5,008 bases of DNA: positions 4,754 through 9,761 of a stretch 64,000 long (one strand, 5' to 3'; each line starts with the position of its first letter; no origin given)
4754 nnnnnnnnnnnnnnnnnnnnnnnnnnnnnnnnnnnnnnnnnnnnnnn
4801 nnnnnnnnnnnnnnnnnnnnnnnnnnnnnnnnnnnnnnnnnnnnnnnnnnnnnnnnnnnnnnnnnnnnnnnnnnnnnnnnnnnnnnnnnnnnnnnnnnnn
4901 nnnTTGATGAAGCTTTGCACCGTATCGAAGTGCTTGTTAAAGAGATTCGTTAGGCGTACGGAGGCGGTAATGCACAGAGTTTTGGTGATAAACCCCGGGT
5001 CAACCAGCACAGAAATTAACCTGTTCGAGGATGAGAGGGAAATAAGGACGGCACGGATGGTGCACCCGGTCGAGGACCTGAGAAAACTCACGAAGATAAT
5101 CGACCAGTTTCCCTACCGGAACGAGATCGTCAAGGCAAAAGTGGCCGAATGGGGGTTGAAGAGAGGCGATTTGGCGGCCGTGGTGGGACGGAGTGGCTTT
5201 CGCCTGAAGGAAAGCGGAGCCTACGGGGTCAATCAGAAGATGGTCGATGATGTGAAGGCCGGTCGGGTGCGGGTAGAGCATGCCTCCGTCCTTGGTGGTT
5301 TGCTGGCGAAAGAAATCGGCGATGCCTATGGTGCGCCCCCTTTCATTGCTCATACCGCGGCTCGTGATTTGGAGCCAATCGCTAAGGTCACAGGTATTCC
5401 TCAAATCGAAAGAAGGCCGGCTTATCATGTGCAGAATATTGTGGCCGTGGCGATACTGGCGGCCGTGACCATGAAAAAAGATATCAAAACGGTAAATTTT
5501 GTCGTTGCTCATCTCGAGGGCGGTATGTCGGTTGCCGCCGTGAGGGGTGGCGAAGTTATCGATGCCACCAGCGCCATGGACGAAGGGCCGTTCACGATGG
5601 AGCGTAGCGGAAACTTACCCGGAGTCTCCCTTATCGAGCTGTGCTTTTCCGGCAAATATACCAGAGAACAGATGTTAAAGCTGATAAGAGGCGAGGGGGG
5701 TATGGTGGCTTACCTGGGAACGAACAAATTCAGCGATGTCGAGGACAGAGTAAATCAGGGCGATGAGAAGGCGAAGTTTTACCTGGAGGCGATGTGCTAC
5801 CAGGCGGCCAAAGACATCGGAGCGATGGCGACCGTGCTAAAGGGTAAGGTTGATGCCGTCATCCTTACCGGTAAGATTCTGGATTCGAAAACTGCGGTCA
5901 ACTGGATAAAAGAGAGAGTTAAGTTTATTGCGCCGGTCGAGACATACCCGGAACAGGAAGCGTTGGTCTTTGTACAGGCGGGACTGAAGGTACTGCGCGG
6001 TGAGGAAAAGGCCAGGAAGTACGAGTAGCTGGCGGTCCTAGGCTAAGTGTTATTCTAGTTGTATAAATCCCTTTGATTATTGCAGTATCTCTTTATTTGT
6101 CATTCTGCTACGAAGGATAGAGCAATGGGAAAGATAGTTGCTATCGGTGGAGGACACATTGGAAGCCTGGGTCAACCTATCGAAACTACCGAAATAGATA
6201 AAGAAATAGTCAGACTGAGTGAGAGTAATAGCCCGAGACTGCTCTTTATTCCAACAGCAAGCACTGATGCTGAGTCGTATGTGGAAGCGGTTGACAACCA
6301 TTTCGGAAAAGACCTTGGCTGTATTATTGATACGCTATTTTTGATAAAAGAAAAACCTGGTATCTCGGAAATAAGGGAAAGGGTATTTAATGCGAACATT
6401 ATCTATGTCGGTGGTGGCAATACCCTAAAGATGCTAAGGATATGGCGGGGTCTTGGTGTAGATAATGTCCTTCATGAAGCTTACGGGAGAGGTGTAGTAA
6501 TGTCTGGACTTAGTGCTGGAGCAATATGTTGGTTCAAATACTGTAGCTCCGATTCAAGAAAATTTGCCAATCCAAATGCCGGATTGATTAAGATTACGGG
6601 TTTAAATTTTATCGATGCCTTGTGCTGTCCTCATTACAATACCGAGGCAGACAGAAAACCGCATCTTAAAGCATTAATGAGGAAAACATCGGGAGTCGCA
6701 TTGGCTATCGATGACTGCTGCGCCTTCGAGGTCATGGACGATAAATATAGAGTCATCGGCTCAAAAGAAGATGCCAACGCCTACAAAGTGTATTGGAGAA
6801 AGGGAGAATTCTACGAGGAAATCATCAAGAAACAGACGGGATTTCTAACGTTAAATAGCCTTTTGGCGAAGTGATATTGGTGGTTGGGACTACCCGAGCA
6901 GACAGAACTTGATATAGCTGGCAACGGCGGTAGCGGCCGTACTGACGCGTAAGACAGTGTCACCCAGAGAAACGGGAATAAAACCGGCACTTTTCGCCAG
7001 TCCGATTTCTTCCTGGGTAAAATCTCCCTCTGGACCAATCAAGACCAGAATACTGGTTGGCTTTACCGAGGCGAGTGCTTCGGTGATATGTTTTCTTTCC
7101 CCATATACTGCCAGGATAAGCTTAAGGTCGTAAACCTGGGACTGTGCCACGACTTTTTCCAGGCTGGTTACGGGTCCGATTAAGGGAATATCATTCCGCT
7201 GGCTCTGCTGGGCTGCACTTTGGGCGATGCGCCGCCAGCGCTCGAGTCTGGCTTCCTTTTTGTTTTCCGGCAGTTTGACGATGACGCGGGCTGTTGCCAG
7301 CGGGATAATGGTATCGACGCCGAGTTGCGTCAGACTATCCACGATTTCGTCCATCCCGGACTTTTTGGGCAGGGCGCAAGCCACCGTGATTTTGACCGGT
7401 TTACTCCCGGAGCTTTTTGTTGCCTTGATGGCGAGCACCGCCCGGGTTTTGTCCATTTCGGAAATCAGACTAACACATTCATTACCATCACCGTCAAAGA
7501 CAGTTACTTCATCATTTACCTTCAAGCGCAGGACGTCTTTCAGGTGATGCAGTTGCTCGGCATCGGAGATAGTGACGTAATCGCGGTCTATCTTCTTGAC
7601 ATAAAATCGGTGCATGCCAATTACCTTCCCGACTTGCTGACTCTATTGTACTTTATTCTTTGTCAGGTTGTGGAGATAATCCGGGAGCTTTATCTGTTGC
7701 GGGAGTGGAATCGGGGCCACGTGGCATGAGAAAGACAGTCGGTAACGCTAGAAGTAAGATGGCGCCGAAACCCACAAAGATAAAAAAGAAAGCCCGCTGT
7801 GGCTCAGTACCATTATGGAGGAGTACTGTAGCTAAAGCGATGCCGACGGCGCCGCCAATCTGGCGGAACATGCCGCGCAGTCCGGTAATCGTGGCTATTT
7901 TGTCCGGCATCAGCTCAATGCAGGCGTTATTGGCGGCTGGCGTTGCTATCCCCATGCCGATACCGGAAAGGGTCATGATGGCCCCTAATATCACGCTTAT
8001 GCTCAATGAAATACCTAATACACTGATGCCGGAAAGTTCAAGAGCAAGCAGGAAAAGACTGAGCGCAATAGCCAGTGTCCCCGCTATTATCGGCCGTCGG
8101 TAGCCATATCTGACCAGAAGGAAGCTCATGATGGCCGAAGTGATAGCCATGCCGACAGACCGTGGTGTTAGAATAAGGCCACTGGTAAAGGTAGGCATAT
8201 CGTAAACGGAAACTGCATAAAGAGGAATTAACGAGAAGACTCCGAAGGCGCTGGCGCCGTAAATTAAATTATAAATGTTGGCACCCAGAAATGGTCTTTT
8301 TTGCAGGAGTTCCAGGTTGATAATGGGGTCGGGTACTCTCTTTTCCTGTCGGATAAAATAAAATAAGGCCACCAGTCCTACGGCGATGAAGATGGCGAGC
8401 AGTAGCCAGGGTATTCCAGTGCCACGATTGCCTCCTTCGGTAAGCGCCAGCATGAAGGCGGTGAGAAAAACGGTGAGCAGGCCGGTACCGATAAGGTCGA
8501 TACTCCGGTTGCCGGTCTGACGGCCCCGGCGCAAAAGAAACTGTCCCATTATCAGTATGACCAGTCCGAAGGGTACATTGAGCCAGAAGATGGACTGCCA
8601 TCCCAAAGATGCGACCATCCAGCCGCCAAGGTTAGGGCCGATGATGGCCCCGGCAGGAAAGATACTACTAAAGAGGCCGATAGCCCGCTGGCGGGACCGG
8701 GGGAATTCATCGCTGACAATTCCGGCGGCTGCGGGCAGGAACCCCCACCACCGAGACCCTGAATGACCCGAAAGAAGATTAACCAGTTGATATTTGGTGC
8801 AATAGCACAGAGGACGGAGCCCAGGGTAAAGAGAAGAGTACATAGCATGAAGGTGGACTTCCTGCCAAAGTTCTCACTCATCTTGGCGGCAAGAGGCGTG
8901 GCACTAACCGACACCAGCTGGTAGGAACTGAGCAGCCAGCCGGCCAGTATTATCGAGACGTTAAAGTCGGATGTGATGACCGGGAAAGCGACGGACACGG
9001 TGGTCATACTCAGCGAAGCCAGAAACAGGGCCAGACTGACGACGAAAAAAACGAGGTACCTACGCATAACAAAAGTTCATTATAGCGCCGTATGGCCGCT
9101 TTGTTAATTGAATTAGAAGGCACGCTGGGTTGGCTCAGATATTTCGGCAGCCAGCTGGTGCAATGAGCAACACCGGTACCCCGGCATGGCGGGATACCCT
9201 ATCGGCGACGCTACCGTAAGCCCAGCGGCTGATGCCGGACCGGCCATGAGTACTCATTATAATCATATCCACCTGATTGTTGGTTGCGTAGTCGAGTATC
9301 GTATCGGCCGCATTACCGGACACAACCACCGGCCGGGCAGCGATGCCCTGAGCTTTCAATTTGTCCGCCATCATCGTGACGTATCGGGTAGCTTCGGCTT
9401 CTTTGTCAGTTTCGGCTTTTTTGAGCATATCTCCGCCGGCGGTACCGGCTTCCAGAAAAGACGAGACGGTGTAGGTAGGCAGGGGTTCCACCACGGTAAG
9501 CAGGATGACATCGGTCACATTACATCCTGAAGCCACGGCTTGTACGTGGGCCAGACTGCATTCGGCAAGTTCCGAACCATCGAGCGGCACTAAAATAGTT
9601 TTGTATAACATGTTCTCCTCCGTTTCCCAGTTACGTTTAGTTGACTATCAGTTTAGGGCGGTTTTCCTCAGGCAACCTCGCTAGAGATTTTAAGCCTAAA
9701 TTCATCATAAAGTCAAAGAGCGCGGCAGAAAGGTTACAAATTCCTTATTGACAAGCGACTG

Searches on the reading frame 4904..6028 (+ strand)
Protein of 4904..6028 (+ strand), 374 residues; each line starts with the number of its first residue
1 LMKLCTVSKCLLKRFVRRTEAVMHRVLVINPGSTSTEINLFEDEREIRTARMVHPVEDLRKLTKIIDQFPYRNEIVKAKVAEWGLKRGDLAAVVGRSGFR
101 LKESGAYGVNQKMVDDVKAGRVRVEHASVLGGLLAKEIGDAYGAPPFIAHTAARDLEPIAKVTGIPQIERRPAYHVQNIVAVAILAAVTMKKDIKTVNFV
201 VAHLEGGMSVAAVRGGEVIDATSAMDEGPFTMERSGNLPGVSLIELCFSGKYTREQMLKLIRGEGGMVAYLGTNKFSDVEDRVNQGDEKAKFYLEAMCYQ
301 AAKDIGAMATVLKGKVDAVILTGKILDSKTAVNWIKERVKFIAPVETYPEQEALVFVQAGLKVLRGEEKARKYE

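Call 55: search_protein_families(library=pfam, proteins=[window:4904-6028:+], max_evalue=0.0001)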
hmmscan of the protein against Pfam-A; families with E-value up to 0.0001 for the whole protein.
window:4904-6028:+ (374 aa): 1 family
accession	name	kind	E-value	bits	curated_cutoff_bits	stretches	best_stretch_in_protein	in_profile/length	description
PF00871.23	Acetate_kinase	-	2.4e-16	59.8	22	1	182-328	185-335/392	Acetokinase family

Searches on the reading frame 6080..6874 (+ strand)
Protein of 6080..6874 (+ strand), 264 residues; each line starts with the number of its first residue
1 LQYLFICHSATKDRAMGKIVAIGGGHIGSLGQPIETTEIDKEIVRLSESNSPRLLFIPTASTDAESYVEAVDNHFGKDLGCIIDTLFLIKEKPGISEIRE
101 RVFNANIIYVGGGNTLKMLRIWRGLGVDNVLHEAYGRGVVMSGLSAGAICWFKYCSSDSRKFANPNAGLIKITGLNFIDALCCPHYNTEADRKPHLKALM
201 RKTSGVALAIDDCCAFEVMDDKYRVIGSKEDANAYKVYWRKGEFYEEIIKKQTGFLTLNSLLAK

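Call 55: search_protein_families(library=pfam, proteins=[window:6080-6874:+], max_evalue=0.0001)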
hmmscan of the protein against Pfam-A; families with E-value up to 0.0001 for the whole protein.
window:6080-6874:+ (264 aa): 1 family
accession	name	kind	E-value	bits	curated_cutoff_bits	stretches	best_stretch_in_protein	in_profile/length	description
PF03575.23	Peptidase_S51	-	2.4e-43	148.7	23.9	1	35-225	14-205/206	Peptidase family S51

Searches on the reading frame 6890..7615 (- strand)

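Call 55: search_protein_families(library=pfam, proteins=[window:6890-7615:-], max_evalue=0.0001)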
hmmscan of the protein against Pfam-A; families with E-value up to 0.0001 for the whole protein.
window:6890-7615:- (241 aa): 2 families
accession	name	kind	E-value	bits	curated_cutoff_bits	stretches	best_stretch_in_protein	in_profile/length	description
PF04452.19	Methyltrans_RNA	-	7.9e-48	162.6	23.9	1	72-235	3-164/165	RNA methyltransferase domain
PF20260.4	PUA_4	-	8.5e-13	48.6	23.9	1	18-63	3-47/48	RNA methyltransferase PUA domain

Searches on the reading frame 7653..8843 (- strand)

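Call 55: search_protein_families(library=pfam, proteins=[window:7653-8843:-], max_evalue=0.0001)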
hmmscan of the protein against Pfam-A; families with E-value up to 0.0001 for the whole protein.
window:7653-8843:- (396 aa): 1 family
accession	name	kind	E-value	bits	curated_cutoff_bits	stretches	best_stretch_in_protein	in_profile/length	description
PF07690.21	MFS_1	-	1.5e-40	139.6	33.4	2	35-334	102-346/347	Major Facilitator Superfamily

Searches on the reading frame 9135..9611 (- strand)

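Call 55: search_protein_families(library=pfam, proteins=[window:9135-9611:-], max_evalue=0.0001)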
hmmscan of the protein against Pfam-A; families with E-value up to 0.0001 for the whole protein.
window:9135-9611:- (158 aa): 1 family
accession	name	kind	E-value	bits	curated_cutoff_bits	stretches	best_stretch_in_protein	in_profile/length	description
PF00582.32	Usp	-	1.1e-28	101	24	1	3-150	2-140/141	Universal stress protein family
